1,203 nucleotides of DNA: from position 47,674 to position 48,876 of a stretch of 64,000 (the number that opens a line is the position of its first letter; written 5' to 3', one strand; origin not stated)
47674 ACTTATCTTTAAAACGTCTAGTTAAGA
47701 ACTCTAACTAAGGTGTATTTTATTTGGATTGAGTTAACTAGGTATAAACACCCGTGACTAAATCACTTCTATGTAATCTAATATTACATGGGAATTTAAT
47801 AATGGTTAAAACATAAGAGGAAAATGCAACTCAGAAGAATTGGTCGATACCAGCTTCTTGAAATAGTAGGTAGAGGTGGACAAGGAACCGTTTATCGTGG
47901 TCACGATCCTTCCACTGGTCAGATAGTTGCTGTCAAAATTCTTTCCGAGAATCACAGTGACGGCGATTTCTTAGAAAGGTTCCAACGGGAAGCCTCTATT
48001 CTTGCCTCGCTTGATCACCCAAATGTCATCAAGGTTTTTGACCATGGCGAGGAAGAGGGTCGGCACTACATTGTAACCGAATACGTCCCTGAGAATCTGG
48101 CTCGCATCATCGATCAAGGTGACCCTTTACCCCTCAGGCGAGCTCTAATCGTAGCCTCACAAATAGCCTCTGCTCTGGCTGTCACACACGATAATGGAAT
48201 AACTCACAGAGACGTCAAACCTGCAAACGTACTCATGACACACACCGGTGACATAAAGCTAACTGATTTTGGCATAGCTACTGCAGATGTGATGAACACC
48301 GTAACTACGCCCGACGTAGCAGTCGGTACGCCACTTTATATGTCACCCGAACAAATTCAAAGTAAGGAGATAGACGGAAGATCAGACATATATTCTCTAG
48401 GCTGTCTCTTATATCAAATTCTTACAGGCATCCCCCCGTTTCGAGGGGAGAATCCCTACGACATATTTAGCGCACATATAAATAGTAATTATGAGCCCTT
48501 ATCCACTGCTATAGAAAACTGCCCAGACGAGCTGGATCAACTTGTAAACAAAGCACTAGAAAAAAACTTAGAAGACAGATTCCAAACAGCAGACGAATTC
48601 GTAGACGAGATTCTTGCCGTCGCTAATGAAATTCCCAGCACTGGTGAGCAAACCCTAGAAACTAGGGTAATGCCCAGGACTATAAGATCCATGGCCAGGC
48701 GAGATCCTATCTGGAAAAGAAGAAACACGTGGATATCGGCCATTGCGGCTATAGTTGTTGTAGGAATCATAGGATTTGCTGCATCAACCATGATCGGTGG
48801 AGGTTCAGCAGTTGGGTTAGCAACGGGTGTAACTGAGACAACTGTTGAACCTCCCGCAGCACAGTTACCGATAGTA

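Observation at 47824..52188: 1454-aa Ser/Thr kinase with an exceptionally large mosaic ectodomain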

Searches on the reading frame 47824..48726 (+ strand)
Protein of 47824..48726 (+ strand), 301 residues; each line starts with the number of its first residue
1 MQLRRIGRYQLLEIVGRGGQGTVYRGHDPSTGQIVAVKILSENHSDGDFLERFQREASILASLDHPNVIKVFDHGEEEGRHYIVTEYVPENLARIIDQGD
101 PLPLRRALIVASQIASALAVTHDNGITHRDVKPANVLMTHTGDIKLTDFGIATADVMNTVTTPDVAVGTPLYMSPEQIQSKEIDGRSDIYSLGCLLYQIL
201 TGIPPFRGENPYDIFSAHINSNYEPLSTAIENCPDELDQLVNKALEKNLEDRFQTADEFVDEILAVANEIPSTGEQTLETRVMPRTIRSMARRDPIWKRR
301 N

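Call 42: search_solved_structures(query=window:47824-48726:+, max_evalue=1e-30, show_alignments=1)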
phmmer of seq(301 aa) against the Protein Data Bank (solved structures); distinct sequences matched with E-value up to 1e-30: 53.
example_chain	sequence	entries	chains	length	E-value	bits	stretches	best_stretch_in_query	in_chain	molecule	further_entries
3f69_A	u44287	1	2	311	8.5e-60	205.5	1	7-278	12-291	Serine/threonine-protein kinase pknB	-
1mru_A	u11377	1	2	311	2.1e-59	204.2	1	7-278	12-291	Probable serine/threonine-protein kinase pknB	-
3ori_A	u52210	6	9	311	2.2e-59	204.2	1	7-278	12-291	Serine/threonine protein kinase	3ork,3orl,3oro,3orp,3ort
3f61_A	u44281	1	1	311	4.1e-59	203.3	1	7-278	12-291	Serine/threonine-protein kinase pknB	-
5u94_A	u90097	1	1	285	1.4e-58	201.6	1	7-267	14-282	Serine/threonine-protein kinase PknB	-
6b2p_A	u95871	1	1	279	1.4e-58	201.5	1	7-267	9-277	Serine/threonine-protein kinase PknB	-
6i2p_A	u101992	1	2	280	1.4e-58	201.5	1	7-267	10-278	Serine/threonine-protein kinase PknB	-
1o6y_A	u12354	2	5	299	1.8e-58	201.2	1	7-267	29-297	SERINE/THREONINE-PROTEIN KINASE PKNB | Probable serine/threonine-protein kinase pknB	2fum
3orm_A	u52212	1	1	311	2.7e-58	200.6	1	7-278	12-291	Serine/threonine protein kinase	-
9ruk_A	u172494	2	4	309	1.2e-50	175.5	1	6-261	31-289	Serine/threonine-protein kinase StkP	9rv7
9ru3_A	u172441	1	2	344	1.2e-50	175.5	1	6-261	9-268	Serine/threonine-protein kinase StkP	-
9ruj_A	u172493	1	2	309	1.6e-50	175.1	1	6-261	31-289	Serine/threonine-protein kinase StkP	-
2h34_A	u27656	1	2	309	1.3e-49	172.1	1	5-276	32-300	Serine/threonine-protein kinase pknE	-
4x3f_A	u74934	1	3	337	6.6e-48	166.5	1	6-277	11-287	Serine/threonine-protein kinase PknA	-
6b2q_A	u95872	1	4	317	9.8e-48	166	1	6-267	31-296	Serine/threonine-protein kinase PknA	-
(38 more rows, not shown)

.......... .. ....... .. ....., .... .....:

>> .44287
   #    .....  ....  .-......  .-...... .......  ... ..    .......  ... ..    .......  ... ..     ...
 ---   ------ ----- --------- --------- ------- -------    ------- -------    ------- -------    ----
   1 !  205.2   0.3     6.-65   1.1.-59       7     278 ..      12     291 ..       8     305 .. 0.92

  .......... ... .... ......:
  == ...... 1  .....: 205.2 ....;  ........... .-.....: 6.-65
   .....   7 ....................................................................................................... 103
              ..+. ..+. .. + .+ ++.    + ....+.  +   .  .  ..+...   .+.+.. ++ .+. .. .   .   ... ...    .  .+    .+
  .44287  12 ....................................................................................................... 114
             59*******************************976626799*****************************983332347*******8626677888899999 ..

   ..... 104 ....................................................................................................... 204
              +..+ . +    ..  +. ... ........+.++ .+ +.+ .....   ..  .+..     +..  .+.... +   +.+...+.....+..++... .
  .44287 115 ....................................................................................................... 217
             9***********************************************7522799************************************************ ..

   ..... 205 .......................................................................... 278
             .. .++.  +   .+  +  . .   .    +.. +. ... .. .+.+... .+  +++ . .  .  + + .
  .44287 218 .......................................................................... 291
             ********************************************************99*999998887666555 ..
